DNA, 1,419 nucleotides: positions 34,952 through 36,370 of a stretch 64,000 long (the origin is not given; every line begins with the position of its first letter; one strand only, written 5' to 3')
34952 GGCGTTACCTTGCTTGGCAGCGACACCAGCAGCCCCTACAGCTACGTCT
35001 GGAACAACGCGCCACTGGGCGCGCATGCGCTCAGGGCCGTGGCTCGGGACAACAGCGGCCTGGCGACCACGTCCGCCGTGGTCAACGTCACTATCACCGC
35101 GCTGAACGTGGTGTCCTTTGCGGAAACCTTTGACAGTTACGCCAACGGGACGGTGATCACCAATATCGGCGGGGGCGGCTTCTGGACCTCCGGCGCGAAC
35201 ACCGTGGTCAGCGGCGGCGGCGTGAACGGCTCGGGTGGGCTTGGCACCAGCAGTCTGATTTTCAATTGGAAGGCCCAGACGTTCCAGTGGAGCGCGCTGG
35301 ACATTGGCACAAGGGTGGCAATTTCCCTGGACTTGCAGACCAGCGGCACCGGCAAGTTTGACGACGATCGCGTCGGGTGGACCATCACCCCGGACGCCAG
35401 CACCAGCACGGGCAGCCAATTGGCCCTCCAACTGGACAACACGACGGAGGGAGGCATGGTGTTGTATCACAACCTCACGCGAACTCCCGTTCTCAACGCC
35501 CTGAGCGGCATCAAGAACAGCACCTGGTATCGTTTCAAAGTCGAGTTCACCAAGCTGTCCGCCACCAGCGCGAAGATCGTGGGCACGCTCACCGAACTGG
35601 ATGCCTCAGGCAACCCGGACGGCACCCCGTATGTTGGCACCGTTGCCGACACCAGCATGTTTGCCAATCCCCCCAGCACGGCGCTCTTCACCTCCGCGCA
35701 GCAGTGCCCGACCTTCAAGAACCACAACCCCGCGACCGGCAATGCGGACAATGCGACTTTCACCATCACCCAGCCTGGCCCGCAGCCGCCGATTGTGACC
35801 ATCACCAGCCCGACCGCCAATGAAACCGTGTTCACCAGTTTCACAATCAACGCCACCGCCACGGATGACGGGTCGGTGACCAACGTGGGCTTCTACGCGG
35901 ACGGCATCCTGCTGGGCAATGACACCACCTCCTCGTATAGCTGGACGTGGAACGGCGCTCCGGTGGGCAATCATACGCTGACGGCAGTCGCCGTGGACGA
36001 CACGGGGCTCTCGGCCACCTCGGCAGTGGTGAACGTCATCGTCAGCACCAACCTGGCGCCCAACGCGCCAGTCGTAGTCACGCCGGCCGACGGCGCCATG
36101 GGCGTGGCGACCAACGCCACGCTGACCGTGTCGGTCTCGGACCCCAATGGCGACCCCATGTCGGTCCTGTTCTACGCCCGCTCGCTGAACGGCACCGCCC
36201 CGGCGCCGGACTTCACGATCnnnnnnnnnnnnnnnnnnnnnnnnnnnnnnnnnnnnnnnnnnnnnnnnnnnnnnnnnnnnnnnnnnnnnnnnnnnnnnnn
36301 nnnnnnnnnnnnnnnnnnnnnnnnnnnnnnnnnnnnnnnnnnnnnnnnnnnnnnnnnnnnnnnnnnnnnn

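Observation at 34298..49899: Tandem pair of ~2,500-aa secreted mosaic proteins built around phosphoesterase domains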

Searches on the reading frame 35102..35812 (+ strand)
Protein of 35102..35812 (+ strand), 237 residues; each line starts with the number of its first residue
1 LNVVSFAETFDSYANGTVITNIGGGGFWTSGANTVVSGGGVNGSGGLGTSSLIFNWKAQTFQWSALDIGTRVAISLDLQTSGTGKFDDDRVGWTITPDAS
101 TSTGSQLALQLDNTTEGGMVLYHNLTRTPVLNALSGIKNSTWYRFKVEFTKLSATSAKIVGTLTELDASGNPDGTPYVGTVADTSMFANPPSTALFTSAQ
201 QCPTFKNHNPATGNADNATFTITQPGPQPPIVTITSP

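Call 9: search_protein_families(library=pfam, proteins=[window:35102-35812:+], max_evalue=1)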
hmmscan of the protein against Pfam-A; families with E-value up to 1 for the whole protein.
window:35102-35812:+ (237 aa): 0 families

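Call 19: search_solved_structures(query=window:35102-35812:+, max_evalue=10)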
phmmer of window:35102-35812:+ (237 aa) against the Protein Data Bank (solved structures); distinct sequences matched with E-value up to 10: 0.

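Call 23: find_homologous_proteins(query=window:35102-35812:+, max_evalue=0.001)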
Query window:35102-35812:+ (237 aa): 29 proteins with E <= 0.001 among 1052 candidates.
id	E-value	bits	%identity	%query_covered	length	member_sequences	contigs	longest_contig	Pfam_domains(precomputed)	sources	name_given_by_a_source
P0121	1.6e-100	354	72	96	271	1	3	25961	-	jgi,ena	-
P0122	2.7e-95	337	80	82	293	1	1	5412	-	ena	-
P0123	1.5e-82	295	72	84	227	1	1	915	-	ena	-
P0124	2.1e-81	291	63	96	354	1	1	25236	-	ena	-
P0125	2.2e-76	275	62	93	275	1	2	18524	-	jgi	jgi:hypothetical protein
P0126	2.3e-76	275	65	94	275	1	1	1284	-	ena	-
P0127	1.7e-74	268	77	69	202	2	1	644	-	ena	-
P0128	9.6e-72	259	58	97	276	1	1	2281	PF07589.17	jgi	jgi:hypothetical protein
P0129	2.4e-70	255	61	95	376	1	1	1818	-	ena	-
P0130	4.9e-53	198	64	65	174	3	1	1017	PF07589.17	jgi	jgi:hypothetical protein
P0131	2.7e-46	176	79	46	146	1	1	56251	-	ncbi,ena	-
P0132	4.2e-41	159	45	92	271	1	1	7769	-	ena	-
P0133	8.5e-40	155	41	99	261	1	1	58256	-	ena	-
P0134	3.4e-38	150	44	81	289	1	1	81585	-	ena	-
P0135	2.1e-37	147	42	98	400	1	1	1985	PF17957.8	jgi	jgi:hypothetical protein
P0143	5.1e-27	113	37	81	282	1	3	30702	PF07589.17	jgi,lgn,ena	-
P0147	2.6e-24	104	37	96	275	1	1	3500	PF07589.17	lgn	-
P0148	2.1e-23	101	36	83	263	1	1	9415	PF07589.17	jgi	-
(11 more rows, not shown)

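Call 24: find_encoding_contigs(protein=P0131, flank=10000, max_places=3)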
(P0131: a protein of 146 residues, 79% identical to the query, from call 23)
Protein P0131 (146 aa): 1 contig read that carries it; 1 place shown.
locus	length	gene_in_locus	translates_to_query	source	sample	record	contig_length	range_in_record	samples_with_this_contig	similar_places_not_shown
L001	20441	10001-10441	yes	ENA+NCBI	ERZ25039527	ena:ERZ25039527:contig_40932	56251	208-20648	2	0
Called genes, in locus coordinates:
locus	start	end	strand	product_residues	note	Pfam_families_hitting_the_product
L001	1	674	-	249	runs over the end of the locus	-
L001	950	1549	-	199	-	-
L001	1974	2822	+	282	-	PF02368:Big_2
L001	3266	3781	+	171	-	PF02368:Big_2, PF17957:Big_7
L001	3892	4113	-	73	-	-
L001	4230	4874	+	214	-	PF17957:Big_7, PF16640:Big_3_5 (weak)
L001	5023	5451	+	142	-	PF17957:Big_7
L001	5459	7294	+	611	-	PF17957:Big_7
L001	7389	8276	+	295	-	PF01663:Phosphodiest, PF01676:Metalloenzyme (weak)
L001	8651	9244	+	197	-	PF18676:MBG_2, PF16640:Big_3_5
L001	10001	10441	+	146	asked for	-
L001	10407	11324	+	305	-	PF13385:Laminin_G_3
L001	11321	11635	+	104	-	PF17957:Big_7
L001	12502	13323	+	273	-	PF17957:Big_7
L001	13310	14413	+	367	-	-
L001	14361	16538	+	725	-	PF18676:MBG_2, PF16640:Big_3_5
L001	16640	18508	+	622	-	PF17389:Bac_rhamnosid6H, PF22422:MGH1-like_GH (weak)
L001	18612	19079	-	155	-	-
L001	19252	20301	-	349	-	PF03747:ADP_ribosyl_GH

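Call 93: search_protein_families(library=pfam, alignment_id=A4, max_evalue=0.1)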
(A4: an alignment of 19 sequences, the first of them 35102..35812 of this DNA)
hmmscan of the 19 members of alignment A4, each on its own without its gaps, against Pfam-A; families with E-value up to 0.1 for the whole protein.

A. member 1, window:35102-35812:+ (237 aa): 0 families

B. families by the number of members that match (of 19 scanned): 5 families
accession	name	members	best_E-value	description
PF07589.16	PEP-CTERM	6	6.3e-07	PEP-CTERM motif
PF17957.7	Big_7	1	1.4e-06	Bacterial Ig domain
PF13927.12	Ig_3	1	0.0013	Immunoglobulin domain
PF20773.4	InhA-like_MAM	1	0.033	Immune inhibitor A-like, MAM domain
PF13205.12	Big_5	1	0.064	Bacterial Ig-like domain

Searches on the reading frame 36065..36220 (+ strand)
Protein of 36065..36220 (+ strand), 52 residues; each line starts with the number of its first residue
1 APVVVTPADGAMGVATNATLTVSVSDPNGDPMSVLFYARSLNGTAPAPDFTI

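Call 9: search_protein_families(library=pfam, proteins=[window:36065-36220:+], max_evalue=1)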
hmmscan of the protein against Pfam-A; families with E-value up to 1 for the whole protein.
window:36065-36220:+ (52 aa): 4 families
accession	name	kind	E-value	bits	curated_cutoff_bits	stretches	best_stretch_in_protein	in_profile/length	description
PF17957.7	Big_7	-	0.007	17.4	24.1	1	4-38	5-39/70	Bacterial Ig domain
PF13205.12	Big_5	-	0.016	16.4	23.6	1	3-30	6-34/105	Bacterial Ig-like domain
PF09284.16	RhgB_N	-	0.24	11.3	27.2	1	7-44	5-42/251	Rhamnogalacturonan lyase B, N-terminal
PF24286.1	DUF7474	-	0.28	11.6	27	1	7-44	80-117/194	Family of unknown function (DUF7474)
